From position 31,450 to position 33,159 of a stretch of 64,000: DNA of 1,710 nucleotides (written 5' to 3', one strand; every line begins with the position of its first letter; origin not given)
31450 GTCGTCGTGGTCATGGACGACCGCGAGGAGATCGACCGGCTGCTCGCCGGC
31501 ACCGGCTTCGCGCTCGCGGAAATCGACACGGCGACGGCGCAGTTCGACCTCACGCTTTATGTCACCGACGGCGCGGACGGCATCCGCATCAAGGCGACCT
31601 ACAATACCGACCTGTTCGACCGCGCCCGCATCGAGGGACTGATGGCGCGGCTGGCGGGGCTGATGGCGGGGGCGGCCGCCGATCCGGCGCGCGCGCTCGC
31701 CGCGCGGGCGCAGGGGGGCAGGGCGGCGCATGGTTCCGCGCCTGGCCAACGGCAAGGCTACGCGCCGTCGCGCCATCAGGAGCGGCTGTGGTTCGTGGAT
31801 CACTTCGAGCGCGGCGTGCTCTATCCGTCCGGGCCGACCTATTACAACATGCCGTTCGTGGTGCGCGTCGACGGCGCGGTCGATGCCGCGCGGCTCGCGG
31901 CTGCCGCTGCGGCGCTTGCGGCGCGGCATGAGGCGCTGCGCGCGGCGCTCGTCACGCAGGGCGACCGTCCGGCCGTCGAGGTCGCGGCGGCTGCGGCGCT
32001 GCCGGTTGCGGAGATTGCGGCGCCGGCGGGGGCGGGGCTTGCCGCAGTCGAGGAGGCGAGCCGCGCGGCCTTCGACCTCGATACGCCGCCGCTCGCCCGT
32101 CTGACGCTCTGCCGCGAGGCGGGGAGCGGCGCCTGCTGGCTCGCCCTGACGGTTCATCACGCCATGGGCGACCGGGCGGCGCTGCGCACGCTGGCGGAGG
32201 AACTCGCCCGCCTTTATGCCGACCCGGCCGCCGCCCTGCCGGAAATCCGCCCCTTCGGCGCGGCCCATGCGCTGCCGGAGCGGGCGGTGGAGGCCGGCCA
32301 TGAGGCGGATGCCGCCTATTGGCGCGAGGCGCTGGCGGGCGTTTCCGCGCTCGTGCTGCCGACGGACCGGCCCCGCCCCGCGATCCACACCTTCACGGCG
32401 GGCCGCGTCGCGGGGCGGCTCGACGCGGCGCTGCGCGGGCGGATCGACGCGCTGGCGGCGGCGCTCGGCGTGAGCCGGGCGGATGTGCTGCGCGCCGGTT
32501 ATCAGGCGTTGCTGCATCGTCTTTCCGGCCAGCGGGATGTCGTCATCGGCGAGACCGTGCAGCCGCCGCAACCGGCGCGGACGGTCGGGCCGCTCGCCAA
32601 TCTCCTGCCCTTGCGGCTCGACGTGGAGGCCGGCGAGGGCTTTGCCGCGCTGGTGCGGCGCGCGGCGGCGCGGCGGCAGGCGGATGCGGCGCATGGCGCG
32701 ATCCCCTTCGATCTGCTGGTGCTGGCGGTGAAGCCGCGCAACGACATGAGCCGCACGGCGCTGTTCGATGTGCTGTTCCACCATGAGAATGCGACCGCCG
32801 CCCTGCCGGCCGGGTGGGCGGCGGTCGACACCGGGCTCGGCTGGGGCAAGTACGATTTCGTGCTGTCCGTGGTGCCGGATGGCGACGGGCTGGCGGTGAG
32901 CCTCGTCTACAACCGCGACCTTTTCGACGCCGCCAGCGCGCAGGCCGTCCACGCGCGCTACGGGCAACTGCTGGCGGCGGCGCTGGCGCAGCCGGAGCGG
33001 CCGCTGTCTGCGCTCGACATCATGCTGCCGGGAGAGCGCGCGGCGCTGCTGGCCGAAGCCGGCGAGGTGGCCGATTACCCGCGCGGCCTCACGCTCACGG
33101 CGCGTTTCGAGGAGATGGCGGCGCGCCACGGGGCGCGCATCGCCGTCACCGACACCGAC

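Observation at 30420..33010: Tandem C-C didomain with no intervening carrier or A domain; the second C has HHAMGDR (no Gly) motif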

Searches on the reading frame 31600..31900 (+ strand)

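Call 6: search_protein_families(library=pfam, proteins=[window:31600-31900:+], max_evalue=1)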
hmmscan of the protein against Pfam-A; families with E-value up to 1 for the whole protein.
window:31600-31900:+ (100 aa): 2 families
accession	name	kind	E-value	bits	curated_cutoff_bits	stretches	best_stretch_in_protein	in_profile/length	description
PF00668.25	Condensation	-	8e-06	25.2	30.6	2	52-99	3-44/456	Condensation domain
PF13802.12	Gal_mutarotas_2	-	0.097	13.4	27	1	61-90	137-165/184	Glycosyl hydrolase 31 N-terminal galactose mutarotase-like domain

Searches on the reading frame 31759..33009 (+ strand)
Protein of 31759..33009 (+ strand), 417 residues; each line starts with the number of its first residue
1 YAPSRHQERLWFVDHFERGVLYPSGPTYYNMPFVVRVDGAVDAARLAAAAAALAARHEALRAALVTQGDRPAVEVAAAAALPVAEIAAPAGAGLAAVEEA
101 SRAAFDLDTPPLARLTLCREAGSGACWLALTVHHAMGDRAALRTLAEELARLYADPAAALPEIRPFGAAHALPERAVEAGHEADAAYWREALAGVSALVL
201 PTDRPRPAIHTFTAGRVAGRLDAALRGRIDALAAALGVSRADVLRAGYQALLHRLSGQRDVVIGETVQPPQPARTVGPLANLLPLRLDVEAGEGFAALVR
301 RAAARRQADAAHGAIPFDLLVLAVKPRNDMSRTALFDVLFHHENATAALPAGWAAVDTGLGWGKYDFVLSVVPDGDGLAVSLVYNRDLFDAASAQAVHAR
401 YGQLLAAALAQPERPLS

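Call 6: search_protein_families(library=pfam, proteins=[window:31759-33009:+], max_evalue=1)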
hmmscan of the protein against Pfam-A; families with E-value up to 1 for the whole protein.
window:31759-33009:+ (417 aa): 4 families
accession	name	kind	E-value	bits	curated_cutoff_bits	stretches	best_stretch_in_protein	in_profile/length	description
PF00668.25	Condensation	-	6.3e-58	197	30.6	1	4-417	8-442/456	Condensation domain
PF04655.20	APH_6_hur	-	0.00041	20.2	27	1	132-176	85-130/252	Aminoglycoside/hydroxyurea antibiotic resistance kinase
PF01402.27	RHH_1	-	0.021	15.2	20.5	1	220-246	5-31/39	Ribbon-helix-helix protein, copG family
PF19580.5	Exo_endo_phos_3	-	0.26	10.7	27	1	363-400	83-120/311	Endonuclease/Exonuclease/phosphatase family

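Call 7: search_protein_families(library=ncbifam, proteins=[window:31759-33009:+], max_evalue=1)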
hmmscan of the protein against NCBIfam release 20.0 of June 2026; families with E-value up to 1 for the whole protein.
window:31759-33009:+ (417 aa): 5 families
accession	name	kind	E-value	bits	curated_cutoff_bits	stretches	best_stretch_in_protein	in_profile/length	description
NF004282.0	PRK05691.1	subfamily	4.3e-41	139.1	4090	1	4-416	679-1104/4334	non-ribosomal peptide synthase/polyketide synthase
NF047350.1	aureusi_NRPS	equivalog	1.1e-18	65.7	2500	1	27-404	1015-1393/2373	aureusimine non-ribosomal peptide synthetase AusA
NF041803.1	NRPS_SolG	exception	1.8e-10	39.1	2200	1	47-343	152-452/1163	solanimycin non-ribosomal peptide synthetase SolG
TIGR03443.1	alpha_am_amid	equivalog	3.6e-09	34.6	1030.1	1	188-415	2-207/1390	L-aminoadipate-semialdehyde dehydrogenase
NF050181.1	TA_anti_VapB_Myco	equivalog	0.069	13.7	60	1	228-250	16-38/72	type II toxin-antitoxin system VapB family antitoxin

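Call 11: search_solved_structures(query=window:31759-33009:+, max_evalue=0.00001)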
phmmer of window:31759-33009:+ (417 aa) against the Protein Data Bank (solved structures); distinct sequences matched with E-value up to 0.00001: 38.
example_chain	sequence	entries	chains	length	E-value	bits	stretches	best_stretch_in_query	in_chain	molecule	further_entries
6oyf_A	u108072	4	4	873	3.6e-35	125.3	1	6-415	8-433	Txo1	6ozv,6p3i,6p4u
6p1j_A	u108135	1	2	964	1.1e-34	123.8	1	5-412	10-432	Txo2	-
8fx6_A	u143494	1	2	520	1.5e-32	116.7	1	4-416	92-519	PCP-C didomain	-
7kvw_A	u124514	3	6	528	1.6e-32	116.6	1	4-416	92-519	PCP-C didomain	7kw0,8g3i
2jgp_A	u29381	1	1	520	5.9e-32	114.8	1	3-411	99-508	TYROCIDINE SYNTHETASE 3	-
8fx7_A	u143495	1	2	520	6.8e-32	114.6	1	14-416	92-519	PCP-C didomain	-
7kw2_A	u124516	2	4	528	7.7e-32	114.4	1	14-416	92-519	PCP-C didomain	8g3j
5u89_A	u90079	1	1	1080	7e-28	101.4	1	6-416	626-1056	Amino acid adenylation domain protein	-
9lcp_A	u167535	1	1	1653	7.7e-27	97.9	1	22-407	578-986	PvdL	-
9lco_A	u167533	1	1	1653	7.7e-27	97.9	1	22-407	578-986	PvdL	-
9lcq_A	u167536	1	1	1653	8.1e-27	97.8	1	22-407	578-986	PvdL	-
9up2_A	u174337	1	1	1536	1e-26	97.5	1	22-407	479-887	PvdL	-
8xjz_C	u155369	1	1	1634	1.8e-22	83.5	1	7-413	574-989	Peptide synthetase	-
6mfw_A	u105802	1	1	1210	4.3e-22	82.3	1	28-408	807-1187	Linear gramicidin synthase subunit A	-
6mfx_A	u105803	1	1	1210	4.6e-22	82.2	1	28-408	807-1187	Linear gramicidin synthase subunit A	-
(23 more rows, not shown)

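Call 26: search_protein_representatives(protein=window:31759-33009:+)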
Query: 417 residues. Proteins with E-value up to 0.001 (for the whole library): 70583; up to 1e-10: 52577; up to 1e-30: 19200. The best 150 are listed.
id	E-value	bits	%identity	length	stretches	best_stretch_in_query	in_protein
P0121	0.0e+00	1080.5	52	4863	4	1-417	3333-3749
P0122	1.2e-250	848.1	36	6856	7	4-416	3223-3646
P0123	9.8e-248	838.4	35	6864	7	5-416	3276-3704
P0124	9.9e-245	828.6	34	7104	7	6-416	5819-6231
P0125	1.4e-241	818.2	35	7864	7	6-416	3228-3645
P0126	6.1e-233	789.7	38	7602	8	4-415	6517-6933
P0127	7.7e-227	769.6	33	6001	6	5-416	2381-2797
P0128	1.4e-225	765.5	30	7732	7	6-414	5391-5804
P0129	2.8e-215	731.6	38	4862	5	6-414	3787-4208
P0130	1.6e-214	729.1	32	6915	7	6-416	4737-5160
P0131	3.0e-212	721.6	35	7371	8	6-416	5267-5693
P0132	8.0e-212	720.2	30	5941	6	6-417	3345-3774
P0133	2.3e-211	718.7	33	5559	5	6-416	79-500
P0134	9.7e-211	716.6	31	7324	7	5-413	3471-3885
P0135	1.1e-210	716.4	33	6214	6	6-417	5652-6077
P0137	2.5e-208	708.7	29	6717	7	5-403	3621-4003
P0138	4.1e-207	704.7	31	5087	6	4-409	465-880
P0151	4.7e-199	678.2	32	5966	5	2-413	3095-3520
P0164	1.3e-188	643.8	31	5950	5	4-416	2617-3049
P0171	1.9e-186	636.7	27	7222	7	4-415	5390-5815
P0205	1.5e-175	600.7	36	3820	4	5-416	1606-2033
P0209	1.4e-174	597.5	39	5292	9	6-417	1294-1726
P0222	9.4e-172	588.3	33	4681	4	2-409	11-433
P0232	7.7e-168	575.4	33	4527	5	4-410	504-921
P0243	6.0e-166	569.2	35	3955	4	3-408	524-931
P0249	5.5e-165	566.0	31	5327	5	4-413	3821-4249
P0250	5.7e-165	565.9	40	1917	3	3-416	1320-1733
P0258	9.6e-164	561.9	30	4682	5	4-415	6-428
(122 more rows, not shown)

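Call 35: list_cluster_members(proteins=[P0243, P0205, P0258, P0222, P0249, P0164, P0232, P0151, P0138, P0171])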
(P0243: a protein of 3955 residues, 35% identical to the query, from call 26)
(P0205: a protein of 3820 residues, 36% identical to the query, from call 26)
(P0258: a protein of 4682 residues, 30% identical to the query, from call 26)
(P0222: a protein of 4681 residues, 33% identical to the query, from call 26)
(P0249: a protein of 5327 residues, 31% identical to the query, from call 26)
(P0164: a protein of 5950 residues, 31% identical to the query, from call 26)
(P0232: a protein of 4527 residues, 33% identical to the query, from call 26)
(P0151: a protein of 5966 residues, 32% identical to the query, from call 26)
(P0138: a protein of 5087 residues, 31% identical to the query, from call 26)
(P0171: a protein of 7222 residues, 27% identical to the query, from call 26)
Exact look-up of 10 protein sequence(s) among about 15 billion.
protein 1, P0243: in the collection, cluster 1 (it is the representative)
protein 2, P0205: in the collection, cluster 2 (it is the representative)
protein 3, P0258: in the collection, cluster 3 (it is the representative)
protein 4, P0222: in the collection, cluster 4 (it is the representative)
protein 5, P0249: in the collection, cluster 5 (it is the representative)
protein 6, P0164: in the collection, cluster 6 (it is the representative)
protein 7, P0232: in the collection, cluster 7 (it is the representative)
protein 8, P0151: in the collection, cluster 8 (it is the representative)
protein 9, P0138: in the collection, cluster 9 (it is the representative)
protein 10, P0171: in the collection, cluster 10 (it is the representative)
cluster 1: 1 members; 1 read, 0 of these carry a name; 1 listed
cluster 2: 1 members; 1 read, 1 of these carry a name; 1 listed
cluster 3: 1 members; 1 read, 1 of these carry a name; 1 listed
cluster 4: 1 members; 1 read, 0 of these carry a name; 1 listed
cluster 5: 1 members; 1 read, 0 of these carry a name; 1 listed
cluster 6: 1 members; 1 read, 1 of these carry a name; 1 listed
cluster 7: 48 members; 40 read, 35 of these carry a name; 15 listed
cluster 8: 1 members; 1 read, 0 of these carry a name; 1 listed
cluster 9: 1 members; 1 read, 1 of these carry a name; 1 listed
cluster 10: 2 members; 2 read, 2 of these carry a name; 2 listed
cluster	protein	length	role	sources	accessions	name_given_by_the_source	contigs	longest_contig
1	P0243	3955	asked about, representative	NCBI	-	-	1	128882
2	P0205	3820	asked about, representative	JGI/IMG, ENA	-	amino acid adenylation domain-containing protein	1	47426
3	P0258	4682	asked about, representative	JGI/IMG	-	tyrocidine synthetase-3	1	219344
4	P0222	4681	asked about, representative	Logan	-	-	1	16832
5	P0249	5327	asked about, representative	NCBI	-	-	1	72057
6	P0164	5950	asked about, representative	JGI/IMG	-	amino acid adenylation domain-containing protein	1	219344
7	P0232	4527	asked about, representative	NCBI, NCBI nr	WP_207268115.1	non-ribosomal peptide synthetase [Pseudomonas sp. FW305-28]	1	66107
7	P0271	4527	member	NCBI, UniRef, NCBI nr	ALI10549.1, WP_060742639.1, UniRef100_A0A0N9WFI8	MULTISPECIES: non-ribosomal peptide synthetase [Pseudomonas] | Non-ribosomal peptide synthetase n=1 Tax=Pseudomonas fluorescens TaxID=294 ...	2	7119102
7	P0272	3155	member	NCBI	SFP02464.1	amino acid adenylation domain-containing protein, partial [Pseudomonas sp. NFACC24-1]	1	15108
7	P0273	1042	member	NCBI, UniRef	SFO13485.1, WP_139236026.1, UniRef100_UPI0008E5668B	AMP-binding enzyme, partial [Pseudomonas sp. NFACC24-1] | condensation domain-containing protein n=1 Tax=Pseudomonas sp. NFACC24-1 TaxID=1566189 ...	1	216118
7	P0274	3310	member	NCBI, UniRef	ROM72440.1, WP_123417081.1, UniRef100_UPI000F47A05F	non-ribosomal peptide synthetase, partial [Pseudomonas brassicacearum] | non-ribosomal peptide synthetase n=1 Tax=Pseudomonas brassicacearum TaxID=930166 ...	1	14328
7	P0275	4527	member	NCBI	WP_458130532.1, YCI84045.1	amino acid adenylation domain-containing protein [Pseudomonas sp. R3-41]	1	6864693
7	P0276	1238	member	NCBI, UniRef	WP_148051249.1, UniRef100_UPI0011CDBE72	condensation domain-containing protein, partial [Pseudomonas brassicacearum] | condensation domain-containing protein n=1 Tax=Pseudomonas brassicacearum TaxID=930166 ...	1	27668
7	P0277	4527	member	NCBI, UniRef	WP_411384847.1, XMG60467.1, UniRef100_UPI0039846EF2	amino acid adenylation domain-containing protein [Pseudomonas sp. MPB03] | amino acid adenylation domain-containing protein n=1 Tax=Pseudomonas sp. MPB03 ...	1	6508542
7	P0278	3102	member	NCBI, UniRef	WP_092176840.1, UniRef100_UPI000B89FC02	non-ribosomal peptide synthetase, partial [Pseudomonas sp. NFACC37-1] | non-ribosomal peptide synthetase n=1 Tax=Pseudomonas sp. NFACC37-1 TaxID=1566196 ...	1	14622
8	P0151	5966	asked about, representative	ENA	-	-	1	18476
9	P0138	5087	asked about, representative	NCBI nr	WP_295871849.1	non-ribosomal peptide synthetase [uncultured Chitinophaga sp.]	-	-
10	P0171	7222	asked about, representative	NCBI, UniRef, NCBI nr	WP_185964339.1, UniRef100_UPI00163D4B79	non-ribosomal peptide synthase/polyketide synthase [Aliikangiella marina] | non-ribosomal peptide synthase/polyketide synthase n=1 Tax=Aliikangiella marina ...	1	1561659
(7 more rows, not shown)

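Call 55: find_homologous_proteins(query=A1, max_evalue=1e-40)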
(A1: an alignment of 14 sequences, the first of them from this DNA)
Query A1 (14 sequences) (417 aa, profile of the alignment): 10 proteins with E <= 1e-40 among 8000 candidates.
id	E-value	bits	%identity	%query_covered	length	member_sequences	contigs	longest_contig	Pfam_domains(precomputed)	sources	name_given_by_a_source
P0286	2.8e-155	536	33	99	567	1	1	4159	PF00668.26,PF00501.35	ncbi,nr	ncbi:MAG: AMP-binding protein, partial [bacterium]|nr:AMP-binding protein [bacterium]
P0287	8.9e-121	422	38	88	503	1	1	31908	PF00668.26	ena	-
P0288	1.6e-81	293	33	99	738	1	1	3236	PF00668.26,PF00550.32,PF00501.35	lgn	-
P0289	5.1e-79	284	33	99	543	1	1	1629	PF00668.26,PF00550.32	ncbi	ncbi:MAG TPA: condensation domain-containing protein, partial [Thermoanaerobaculia bacterium]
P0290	1.3e-78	283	36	98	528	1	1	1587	PF00668.26,PF00550.32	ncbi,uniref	ncbi:condensation domain-containing protein, partial [Streptomyces sp. WAC06614]|uniref:condensation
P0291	3.6e-68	249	33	82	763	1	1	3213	PF00668.26,PF00501.35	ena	-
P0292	6.8e-67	244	35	63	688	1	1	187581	PF00668.26,PF00550.32,PF00501.35,PF13193.13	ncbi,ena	-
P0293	1.5e-61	227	32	99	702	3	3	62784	PF00668.26,PF00501.35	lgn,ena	-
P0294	1.6e-56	210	32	81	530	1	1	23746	PF00668.26,PF00550.32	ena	-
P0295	1.8e-47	180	36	55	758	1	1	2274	PF00668.26,PF00501.35,PF13193.13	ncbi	ncbi:MAG: non-ribosomal peptide synthetase, partial [Thermoanaerobaculia bacterium]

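Call 56: find_related_loci(query=A1, collection=metagenome_contigs, flank=5000)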
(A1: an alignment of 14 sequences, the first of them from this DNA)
Query A1 (417 aa) in metagenome_contigs; peptide patterns used: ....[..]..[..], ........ (x = any residue, [..] = any of these).
192 stretches matched a pattern; 134 encode a relative of the query (tblastn E <= 1e-3); the best 80 are kept; 80 distinct loci.
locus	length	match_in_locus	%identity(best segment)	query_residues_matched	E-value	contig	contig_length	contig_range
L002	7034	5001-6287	32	7-417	1e-78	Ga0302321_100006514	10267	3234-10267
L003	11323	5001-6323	36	4-417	3e-73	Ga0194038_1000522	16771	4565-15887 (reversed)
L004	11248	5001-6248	36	4-414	9e-73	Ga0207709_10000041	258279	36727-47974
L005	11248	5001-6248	36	4-414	9e-73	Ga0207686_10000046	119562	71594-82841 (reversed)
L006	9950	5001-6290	36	4-414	3e-72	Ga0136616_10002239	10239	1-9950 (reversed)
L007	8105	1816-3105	36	4-414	2e-72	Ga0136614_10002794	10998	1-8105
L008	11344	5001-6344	35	4-417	2e-72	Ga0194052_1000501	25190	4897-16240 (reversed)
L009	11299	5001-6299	37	4-417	7e-71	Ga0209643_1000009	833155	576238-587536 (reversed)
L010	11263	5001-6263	39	2-413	2e-70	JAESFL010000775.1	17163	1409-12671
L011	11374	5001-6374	34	4-417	3e-70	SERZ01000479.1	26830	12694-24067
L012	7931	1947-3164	42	4-411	6e-70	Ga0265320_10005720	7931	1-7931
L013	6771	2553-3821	37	4-407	1e-69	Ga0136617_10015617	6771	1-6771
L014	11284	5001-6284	35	4-412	1e-69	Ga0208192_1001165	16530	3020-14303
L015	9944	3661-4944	35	4-412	1e-69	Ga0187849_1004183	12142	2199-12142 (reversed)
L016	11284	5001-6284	35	4-412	1e-69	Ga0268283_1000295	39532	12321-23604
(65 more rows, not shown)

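Call 71: list_cluster_members(proteins=[P0121, P0250, P0286, P0287, P0137, P0209])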
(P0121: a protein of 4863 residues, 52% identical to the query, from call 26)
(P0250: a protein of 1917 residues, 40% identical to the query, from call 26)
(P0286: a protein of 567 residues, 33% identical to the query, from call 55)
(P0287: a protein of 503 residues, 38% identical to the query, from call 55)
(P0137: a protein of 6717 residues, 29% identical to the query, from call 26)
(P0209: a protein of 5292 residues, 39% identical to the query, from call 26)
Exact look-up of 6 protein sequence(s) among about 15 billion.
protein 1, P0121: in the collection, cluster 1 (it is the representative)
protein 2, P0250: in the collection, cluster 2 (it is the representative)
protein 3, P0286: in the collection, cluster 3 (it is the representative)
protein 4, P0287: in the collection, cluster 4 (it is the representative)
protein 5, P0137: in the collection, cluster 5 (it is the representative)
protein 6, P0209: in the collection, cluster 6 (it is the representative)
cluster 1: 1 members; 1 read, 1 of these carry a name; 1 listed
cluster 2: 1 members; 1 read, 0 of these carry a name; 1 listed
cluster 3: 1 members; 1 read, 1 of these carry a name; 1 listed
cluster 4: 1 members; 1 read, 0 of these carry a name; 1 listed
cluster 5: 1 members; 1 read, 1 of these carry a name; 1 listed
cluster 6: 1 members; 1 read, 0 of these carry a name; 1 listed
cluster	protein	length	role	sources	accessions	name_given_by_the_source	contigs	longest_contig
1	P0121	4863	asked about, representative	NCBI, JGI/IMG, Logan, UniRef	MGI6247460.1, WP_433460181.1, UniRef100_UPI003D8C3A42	MAG: amino acid adenylation domain-containing protein [Pseudochelatococcus sp.] | iturin family lipopeptide synthetase A | amino acid adenylation domain-containing protein n=1 Tax=Pseudochelatococcus sp. ...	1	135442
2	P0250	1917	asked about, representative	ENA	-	-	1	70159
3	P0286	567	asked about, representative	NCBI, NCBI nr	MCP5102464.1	MAG: AMP-binding protein, partial [bacterium] | AMP-binding protein [bacterium]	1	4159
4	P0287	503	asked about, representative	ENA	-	-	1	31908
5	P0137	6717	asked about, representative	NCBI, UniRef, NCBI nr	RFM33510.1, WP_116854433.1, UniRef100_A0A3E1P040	non-ribosomal peptide synthetase [Chitinophaga silvisoli] | Amino acid adenylation domain-containing protein n=1 Tax=Chitinophaga silvisoli ... | non-ribosomal peptide synthase/polyketide synthase [Chitinophaga silvisoli]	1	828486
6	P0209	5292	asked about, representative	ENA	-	-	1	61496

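Call 72: find_encoding_contigs(protein=P0232, flank=10000, max_places=2)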
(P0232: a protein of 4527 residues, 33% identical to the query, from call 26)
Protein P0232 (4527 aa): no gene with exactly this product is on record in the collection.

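Call 73: find_encoding_contigs(protein=P0271, flank=10000, max_places=2)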
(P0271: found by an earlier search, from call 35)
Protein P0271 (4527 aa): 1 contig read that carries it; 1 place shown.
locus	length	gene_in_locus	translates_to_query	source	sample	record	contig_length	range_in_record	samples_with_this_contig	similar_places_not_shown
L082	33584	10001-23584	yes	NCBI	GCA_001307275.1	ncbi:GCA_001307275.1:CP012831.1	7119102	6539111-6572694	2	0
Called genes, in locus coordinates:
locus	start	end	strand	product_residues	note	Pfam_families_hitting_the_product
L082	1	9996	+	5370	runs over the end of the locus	PF00668:Condensation, PF00501:AMP-binding, PF00550:PP-binding, PF13193:AMP-binding_C, PF00668:Condensation, PF00501:AMP-binding, PF00550:PP-binding, PF00668:Condensation, +12 more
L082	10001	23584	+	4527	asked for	PF00668:Condensation, PF00501:AMP-binding, PF13193:AMP-binding_C, PF00550:PP-binding, PF00668:Condensation, PF00501:AMP-binding, PF00550:PP-binding, PF13193:AMP-binding_C, +7 more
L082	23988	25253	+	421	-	PF03033:Glyco_transf_28, PF00201:UDPGT, PF06722:EryCIII-like_C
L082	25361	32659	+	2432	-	PF00668:Condensation, PF00501:AMP-binding, PF13193:AMP-binding_C, PF00550:PP-binding, PF00668:Condensation, PF00501:AMP-binding, PF00550:PP-binding, PF00975:Thioesterase, +1 more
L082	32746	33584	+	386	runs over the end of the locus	PF01494:FAD_binding_3, PF13450:NAD_binding_8 (faint)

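Call 85: predict_structure(alignment_id=A2)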
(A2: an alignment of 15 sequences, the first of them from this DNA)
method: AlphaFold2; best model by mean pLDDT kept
length: 417 residues; sequences in the alignment: 15
mean_pLDDT: 92.7   pTM: 0.91
mean pLDDT of the five models: 92.7, 91.2, 91.1, 90.8, 90.2
residues with pLDDT >= 90: 340; 70-90: 68; 50-70: 9; < 50: 0
segments of 3 or more residues with pLDDT < 50: none
pLDDT, mean of each block of 10 residues (from residue 1): 91 93 95 95 96 94 92 92 95 96 93 96 93 95 95 95 81 78 94 91 92 95 98 98 98 95 88 79 94 95 96 91 81 84 91 93 95 95 97 98 97 91
secondary structure, 60 per line:
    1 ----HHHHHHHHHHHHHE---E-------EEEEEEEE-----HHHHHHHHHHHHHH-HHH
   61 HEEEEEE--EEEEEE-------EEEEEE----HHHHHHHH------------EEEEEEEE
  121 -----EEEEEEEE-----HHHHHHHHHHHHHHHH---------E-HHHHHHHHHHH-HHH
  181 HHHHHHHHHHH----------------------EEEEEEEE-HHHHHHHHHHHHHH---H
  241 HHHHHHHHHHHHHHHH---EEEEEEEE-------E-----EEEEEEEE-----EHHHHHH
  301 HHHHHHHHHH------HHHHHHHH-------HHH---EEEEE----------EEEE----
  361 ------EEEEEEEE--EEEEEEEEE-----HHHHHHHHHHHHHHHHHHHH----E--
elements in order: H5-17 E30-37 H43-56 H58-61 E62-67 E70-75 E83-88 H93-100 E113-120 E126-133 H139-154 H166-176 H178-191 E214-221 H223-236 H240-256 E260-267 E281-288 H295-310 H317-324 E338-342 E353-356 E367-374 E377-385 H391-410
